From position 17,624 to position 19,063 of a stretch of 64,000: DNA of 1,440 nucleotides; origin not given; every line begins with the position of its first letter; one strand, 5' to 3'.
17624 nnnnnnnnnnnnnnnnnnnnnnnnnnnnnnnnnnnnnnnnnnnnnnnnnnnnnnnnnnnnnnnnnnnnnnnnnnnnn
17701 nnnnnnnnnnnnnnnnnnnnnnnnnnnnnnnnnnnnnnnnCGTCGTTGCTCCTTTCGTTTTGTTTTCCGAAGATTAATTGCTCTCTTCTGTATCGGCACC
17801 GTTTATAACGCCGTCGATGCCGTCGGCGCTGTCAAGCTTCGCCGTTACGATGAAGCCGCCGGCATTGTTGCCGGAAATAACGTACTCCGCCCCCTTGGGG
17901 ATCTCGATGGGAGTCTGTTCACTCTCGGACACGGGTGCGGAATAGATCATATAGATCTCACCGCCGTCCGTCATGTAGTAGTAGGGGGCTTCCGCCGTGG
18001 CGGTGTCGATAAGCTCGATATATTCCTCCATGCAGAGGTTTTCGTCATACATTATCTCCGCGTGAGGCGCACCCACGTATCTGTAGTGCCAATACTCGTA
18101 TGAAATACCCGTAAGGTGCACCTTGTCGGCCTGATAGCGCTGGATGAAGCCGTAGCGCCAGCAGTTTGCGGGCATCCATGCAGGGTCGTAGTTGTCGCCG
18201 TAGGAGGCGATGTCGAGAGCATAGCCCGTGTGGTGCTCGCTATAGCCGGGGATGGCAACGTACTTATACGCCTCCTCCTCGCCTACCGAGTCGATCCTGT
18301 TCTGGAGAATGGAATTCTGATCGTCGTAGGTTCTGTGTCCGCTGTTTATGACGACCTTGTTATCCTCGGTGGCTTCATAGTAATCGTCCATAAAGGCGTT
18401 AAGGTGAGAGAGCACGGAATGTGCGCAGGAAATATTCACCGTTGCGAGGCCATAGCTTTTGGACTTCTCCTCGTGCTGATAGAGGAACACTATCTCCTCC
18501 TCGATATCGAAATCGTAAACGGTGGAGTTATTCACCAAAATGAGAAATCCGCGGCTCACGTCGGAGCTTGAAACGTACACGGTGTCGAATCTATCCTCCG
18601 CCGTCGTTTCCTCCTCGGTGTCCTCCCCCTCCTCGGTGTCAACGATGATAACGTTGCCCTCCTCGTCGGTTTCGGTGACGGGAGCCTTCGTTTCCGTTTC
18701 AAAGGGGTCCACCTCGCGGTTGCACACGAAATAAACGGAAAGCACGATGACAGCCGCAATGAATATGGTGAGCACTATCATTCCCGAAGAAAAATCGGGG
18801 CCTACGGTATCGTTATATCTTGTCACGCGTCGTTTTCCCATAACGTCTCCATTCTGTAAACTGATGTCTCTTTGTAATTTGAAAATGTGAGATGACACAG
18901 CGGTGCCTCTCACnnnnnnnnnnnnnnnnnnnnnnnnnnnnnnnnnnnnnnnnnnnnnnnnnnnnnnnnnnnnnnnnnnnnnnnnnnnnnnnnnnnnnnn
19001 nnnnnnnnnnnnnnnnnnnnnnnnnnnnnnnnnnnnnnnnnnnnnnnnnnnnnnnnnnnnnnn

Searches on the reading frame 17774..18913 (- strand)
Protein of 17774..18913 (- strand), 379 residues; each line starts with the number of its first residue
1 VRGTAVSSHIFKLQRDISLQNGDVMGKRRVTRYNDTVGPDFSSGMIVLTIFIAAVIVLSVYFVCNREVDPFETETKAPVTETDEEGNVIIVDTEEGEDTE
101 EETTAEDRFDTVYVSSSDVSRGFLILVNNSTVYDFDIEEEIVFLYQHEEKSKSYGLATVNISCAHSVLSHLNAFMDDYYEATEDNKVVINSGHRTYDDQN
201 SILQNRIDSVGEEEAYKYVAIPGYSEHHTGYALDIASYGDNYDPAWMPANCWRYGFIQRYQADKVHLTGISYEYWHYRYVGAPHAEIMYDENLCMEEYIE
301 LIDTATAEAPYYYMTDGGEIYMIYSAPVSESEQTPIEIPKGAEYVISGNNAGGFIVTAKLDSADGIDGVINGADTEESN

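Call 3: search_protein_families(library=pfam, proteins=[window:17774-18913:-], max_evalue=0.01)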
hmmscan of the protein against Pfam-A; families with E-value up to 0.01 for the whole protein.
window:17774-18913:- (379 aa): 1 family
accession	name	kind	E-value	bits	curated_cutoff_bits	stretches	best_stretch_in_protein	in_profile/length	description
PF02557.22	VanY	-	3.6e-24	85.5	25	1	170-281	11-131/132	D-alanyl-D-alanine carboxypeptidase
